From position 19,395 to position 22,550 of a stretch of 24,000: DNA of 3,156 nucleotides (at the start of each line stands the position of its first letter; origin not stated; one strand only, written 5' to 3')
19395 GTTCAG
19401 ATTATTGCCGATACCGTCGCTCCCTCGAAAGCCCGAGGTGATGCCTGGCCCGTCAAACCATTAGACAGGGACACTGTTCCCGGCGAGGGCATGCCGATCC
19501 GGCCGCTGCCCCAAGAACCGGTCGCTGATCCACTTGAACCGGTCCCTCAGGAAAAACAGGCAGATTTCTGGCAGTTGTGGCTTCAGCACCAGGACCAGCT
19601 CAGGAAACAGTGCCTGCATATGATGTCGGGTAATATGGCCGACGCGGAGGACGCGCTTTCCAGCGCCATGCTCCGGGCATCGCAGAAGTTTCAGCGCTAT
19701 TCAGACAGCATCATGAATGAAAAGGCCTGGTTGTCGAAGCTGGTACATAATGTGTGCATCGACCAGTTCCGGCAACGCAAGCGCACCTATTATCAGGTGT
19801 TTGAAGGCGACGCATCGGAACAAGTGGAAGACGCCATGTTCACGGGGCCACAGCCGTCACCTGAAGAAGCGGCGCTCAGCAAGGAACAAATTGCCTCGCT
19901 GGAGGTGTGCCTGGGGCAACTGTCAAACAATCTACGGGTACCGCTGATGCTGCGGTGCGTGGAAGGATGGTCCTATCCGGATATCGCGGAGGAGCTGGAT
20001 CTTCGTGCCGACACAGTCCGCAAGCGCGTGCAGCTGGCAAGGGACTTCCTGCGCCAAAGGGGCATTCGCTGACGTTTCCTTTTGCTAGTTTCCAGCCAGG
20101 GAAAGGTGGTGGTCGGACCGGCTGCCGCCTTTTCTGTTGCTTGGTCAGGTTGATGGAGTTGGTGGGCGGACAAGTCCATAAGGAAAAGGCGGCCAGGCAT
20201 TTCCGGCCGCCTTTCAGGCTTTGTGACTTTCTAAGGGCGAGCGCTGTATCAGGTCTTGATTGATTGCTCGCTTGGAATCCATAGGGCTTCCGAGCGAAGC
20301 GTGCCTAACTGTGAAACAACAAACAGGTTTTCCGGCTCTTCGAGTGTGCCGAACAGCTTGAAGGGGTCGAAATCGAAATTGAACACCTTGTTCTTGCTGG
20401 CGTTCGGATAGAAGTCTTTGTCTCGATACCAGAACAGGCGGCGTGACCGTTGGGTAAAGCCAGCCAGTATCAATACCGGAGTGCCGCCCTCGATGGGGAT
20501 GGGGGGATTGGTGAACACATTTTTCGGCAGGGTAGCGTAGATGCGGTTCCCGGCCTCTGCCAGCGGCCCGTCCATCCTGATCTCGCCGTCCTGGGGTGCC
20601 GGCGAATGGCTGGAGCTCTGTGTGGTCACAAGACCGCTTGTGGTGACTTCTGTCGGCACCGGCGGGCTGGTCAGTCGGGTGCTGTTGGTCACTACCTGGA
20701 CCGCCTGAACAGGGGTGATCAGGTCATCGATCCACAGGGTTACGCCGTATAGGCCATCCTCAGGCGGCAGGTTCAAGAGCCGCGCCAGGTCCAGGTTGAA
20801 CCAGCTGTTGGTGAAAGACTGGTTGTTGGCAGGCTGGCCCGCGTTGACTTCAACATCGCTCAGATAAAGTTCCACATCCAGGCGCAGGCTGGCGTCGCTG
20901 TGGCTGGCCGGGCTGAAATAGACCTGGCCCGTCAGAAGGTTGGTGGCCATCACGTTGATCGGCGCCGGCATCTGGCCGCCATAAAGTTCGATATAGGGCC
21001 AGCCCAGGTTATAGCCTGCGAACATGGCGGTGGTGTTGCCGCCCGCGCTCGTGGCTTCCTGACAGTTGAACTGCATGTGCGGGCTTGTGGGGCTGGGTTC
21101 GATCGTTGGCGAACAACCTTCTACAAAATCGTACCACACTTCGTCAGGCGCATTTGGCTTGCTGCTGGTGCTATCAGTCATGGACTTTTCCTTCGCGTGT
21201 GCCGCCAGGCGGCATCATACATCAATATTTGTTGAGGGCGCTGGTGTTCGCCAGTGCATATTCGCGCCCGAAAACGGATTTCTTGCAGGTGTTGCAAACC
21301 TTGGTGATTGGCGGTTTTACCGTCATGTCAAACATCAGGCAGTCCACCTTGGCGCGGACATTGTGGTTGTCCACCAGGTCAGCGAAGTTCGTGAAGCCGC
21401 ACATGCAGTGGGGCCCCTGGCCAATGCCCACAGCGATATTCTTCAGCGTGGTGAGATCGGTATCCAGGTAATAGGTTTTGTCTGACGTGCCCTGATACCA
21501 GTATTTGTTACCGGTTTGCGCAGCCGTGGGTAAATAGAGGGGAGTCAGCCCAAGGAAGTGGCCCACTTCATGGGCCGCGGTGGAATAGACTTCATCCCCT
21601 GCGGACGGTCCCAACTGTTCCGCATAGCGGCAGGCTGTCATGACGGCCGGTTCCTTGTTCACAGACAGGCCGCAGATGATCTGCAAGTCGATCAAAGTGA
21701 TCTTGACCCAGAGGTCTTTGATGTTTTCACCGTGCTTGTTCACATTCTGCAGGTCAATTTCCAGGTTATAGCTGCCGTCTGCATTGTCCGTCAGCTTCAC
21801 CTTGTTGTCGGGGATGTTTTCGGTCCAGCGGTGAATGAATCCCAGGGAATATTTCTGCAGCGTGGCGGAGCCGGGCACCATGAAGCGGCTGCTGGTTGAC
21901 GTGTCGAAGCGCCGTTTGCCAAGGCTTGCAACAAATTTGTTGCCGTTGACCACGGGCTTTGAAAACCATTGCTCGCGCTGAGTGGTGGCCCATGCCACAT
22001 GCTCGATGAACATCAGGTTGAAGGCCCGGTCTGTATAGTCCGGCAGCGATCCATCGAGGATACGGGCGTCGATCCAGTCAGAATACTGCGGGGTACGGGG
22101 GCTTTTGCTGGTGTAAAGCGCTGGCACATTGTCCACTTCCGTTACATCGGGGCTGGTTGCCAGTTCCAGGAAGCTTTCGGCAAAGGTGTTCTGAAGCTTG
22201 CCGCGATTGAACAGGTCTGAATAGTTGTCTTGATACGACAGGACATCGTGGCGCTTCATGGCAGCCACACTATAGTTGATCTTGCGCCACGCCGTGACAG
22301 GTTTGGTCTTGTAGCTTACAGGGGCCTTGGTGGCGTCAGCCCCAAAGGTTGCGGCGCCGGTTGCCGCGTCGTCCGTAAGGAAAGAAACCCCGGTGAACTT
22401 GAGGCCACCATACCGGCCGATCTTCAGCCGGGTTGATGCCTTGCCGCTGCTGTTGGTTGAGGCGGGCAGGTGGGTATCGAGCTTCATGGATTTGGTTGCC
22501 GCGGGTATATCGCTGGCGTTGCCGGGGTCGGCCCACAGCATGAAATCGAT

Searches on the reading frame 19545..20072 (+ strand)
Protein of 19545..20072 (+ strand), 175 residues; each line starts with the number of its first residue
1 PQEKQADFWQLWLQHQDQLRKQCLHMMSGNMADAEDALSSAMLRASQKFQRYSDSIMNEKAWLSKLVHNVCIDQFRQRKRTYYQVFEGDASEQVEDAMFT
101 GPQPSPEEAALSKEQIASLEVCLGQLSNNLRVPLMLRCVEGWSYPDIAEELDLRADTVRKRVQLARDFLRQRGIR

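Call 23: find_related_loci(query=A1, collection=genome_contigs, flank=10000)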
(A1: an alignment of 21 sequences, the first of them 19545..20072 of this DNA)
Query A1 (175 aa) in genome_contigs; peptide patterns used: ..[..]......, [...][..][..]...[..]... (x = any residue, [..] = any of these).
599 stretches matched a pattern (row limit reached: there are more); 344 encode a relative of the query (tblastn E <= 1e-3); the best 80 are kept; 80 distinct loci.
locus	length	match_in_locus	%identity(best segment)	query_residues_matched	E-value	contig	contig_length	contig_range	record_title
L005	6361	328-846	92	3-175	3e-110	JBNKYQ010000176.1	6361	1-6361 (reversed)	MAG: Kordiimonas sp. isolate D1D2.bin.18.strict NODE_176_length_6361_cov_3.092616, whole genome shotgun sequence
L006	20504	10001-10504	68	8-175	6e-76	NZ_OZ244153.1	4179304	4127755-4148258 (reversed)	MAG: Kordiimonas sp. isolate def65876-ef31-448d-83e5-856ba072f58d chromosome 1, complete sequence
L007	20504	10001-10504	67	8-175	4e-73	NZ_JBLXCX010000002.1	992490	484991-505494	MAG: Kordiimonas sp. isolate ES17-10 S17maxbin_out.042RE.5K@2, whole genome shotgun sequence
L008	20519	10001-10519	61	3-175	8e-68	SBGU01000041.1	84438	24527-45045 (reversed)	MAG: Alphaproteobacteria bacterium isolate M2405 scaffold_53_1, whole genome shotgun sequence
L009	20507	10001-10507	53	6-174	3e-55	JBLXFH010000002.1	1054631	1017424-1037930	MAG: Rhodospirillales bacterium isolate ET02-11 T02maxbin_out.044_metabat.1RE.5K@2, whole genome shotgun sequence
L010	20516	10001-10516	48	5-175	7e-49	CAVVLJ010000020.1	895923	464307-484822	MAG: uncultured proteobacterium isolate MFD09222.bin.2.131 genome assembly, contig: contig_79912, whole genome shotgun s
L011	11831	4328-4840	48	6-175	6e-49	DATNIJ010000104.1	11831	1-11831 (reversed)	MAG TPA_asm: Alphaproteobacteria bacterium isolate SMAG_U11370 k141_904137, whole genome shotgun sequence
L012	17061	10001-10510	51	8-175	2e-48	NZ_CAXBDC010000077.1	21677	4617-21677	MAG: uncultured Nisaea sp. isolate ERR2762136_concoct_219 ERZ3421823.2392, whole genome shotgun sequence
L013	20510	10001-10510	51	7-175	2e-48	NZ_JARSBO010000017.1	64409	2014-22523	Thalassospira aquimaris strain FZY0004 NODE_17_length_64409_cov_117.726481, whole genome shotgun sequence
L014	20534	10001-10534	50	1-175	2e-48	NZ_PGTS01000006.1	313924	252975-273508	Thalassospira povalilytica strain Zumi 95 contig00006, whole genome shotgun sequence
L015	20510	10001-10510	50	7-175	4e-48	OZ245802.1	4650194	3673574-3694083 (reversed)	MAG: Thalassospira sp. isolate d70dfebd-0815-484f-9a72-812bc150d714 genome assembly, chromosome: 1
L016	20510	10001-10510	51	7-175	4e-48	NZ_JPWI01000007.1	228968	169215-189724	Thalassospira profundimaris strain PR54-5 contig7, whole genome shotgun sequence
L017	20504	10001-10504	50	8-174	2e-47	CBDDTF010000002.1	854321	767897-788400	MAG: Algihabitans sp. isolate 99a9c27d-3010-44e8-80b6-83296f8a36f4 genome assembly, contig: contig_2, whole genome shotg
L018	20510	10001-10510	51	7-175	3e-47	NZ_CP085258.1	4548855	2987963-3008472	Thalassospira australica strain ABH-489 chromosome, complete genome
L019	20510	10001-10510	51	7-175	3e-47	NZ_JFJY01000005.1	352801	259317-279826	Thalassospira sp. MCCC 1A03138 contig5, whole genome shotgun sequence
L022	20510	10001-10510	48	7-175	8e-47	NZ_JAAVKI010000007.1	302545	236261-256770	Thalassospira sp. HF15 NODE_7_length_302545_cov_5.377402, whole genome shotgun sequence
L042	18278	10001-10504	49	6-174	2e-41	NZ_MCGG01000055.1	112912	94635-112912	Magnetovibrio blakemorei strain MV-1 Q59, whole genome shotgun sequence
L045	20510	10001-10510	43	1-170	2e-38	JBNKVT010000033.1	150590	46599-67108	MAG: Paracoccaceae bacterium isolate A1A2.bin.12.orig k141_672684, whole genome shotgun sequence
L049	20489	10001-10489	45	7-171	1e-33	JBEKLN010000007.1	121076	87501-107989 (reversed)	MAG: Rhizomicrobium sp. isolate SPRUCE 371 SPRUCE_371_7, whole genome shotgun sequence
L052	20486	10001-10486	41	8-171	1e-31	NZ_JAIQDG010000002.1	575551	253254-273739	Myxococcus sp. RHSTA-1-4 NODE_2_length_575551_cov_152.424162, whole genome shotgun sequence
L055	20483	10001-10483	40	8-171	4e-30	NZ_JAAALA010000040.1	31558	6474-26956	Caulobacter sp. SLTY SLTYS3_40, whole genome shotgun sequence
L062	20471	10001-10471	40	8-167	1e-28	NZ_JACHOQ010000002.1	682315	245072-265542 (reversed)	Brevundimonas aurantiaca strain DSM 4731 Ga0373201_02, whole genome shotgun sequence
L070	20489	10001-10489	42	8-172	6e-27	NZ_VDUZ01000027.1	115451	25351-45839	Vineibacter terrae strain CC-CFT640 contig027, whole genome shotgun sequence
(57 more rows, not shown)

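Call 36: find_homologous_proteins(query=A1, max_evalue=0.000001)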
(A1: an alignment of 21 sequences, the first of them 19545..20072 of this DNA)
Query A1 (21 sequences) (175 aa, profile of the alignment): 330 proteins with E <= 0.000001 among 8000 candidates; the best 120 are listed.
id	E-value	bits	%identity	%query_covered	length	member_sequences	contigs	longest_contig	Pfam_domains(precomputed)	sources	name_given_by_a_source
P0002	1.1e-100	355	94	98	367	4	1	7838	PF04542.21,PF08281.19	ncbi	-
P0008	2.3e-100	354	72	97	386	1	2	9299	PF04542.21,PF08281.19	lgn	-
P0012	3.0e-100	353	66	96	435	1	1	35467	PF04542.21,PF08281.19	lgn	-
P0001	2.1e-99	351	100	100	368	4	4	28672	PF04542.21,PF08281.19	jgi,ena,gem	-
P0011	5.6e-98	346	67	96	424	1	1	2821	PF04542.21,PF08281.19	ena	-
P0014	6.6e-98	346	65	96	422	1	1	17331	PF04542.21,PF08281.19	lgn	-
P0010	1.1e-97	345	66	99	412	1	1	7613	PF04542.21,PF08281.19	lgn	-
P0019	1.1e-94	335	68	96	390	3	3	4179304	PF07638.18,PF04542.21,PF08281.19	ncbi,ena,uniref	ncbi:RNA polymerase sigma factor [Kordiimonas sp.]|uniref:RNA polymerase sigma factor n=2 Tax=Kordii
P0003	1.3e-94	335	89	96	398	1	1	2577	PF04542.21,PF08281.19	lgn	-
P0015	5.5e-94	333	61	99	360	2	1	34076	PF07638.18,PF04545.23,PF04542.21,PF08281.19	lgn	-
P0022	7.9e-94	332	67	96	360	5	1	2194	PF07638.18,PF04542.21,PF08281.19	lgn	-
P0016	1.1e-93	332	64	96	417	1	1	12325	PF04542.21,PF08281.19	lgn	-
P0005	4.1e-91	324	85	96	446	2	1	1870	PF04542.21,PF08281.19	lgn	-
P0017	6.1e-91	323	63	96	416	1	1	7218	PF04542.21,PF08281.19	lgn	-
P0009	1.8e-90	321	65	98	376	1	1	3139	PF07638.18,PF04542.21,PF08281.19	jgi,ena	-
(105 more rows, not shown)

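Call 42: search_dna_similar(query=window:19545-20072:+, collection=plasmids, mode=protein, max_rows=15, max_evalue=1e-15)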
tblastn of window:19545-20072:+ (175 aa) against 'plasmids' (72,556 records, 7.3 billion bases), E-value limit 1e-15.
No match.

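Call 59: search_protein_families(library=pfam, proteins=[L013:6847-8550:+], max_evalue=0.01)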
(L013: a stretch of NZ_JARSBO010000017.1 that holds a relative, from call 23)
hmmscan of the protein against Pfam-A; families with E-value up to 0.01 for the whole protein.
L013:6847-8550:+ (567 aa): 0 families

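Call 68: search_protein_families(library=pfam, proteins=[L070:12220-13389:+, L055:4824-5453:-, L042:12765-13472:-, L049:7246-7794:-, L045:15405-18368:+, L070:3656-6757:+, L009:13778-14947:-, L052:11542-13170:+, L062:18100-19854:+, L022:16196-17092:-], max_evalue=0.001)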
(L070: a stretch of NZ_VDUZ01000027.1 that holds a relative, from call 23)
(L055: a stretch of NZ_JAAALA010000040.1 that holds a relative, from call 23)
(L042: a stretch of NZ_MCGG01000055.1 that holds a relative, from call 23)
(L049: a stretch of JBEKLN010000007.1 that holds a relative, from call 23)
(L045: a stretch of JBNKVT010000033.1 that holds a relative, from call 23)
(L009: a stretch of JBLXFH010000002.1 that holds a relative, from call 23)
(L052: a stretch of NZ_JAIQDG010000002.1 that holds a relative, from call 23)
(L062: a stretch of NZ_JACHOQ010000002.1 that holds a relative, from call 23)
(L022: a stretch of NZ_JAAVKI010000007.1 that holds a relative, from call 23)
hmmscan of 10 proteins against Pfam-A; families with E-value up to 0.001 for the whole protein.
L070:12220-13389:+ (389 aa): 0 families

L055:4824-5453:- (209 aa): 0 families

L042:12765-13472:- (235 aa): 0 families

L049:7246-7794:- (182 aa): 0 families

L045:15405-18368:+ (987 aa): 0 families

L070:3656-6757:+ (1033 aa): 0 families

L009:13778-14947:- (389 aa): 2 families
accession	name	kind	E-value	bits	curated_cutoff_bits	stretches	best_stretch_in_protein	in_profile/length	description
PF00497.25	SBP_bac_3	-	2.4e-14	53.7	26.4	1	42-127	2-87/132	Bacterial extracellular solute-binding proteins, family 3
PF10613.14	Lig_chan-Glu_bd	-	1.5e-06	28.7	30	1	41-125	3-106/115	Ligated ion channel L-glutamate- and glycine-binding site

L052:11542-13170:+ (542 aa): 0 families

L062:18100-19854:+ (584 aa): 5 families
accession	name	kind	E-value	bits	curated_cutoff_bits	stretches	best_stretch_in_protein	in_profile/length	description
PF17657.6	DNA_pol3_finger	-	3.6e-49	166.7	22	1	36-208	1-165/166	Bacterial DNA polymerase III alpha subunit finger domain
PF14579.12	HHH_6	-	7.4e-19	68.2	25.6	1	284-374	1-89/90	Helix-hairpin-helix motif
PF01336.31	tRNA_anti-codon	-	7.8e-07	29.4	27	1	459-530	1-71/75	OB-fold nucleic acid binding domain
PF07733.18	DNA_pol3_alpha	-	0.00035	20.7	23.9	1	1-33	228-260/260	Bacterial DNA polymerase III alpha NTPase domain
PF12836.13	HHH_3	-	0.00083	19.9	27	0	318-361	17-62/65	Helix-hairpin-helix motif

L022:16196-17092:- (298 aa): 3 families
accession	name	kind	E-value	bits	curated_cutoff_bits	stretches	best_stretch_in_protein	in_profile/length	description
PF02518.31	HATPase_c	-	4.5e-24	85.5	26.4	1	188-295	3-110/111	Histidine kinase-, DNA gyrase B-, and HSP90-like ATPase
PF00672.30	HAMP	-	3e-14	53.5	25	1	32-83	1-52/53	HAMP domain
PF00512.31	HisKA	-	7.2e-11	42.4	26.9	1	89-145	2-65/66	His Kinase A (phospho-acceptor) domain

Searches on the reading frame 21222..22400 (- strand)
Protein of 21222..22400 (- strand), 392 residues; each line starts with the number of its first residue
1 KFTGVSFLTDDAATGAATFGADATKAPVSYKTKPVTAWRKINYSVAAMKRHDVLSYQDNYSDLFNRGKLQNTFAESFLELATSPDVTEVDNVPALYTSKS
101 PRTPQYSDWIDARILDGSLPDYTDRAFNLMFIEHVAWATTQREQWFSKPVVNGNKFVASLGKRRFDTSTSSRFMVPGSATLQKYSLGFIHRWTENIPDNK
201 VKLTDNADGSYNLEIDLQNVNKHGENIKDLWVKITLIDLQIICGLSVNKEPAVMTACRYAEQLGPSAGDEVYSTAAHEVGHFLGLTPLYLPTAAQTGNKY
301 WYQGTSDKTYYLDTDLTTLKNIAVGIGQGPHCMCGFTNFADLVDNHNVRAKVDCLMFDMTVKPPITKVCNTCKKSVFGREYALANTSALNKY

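Call 69: search_solved_structures(query=window:21222-22400:-, max_evalue=1)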
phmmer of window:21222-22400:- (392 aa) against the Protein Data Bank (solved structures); distinct sequences matched with E-value up to 1: 0.
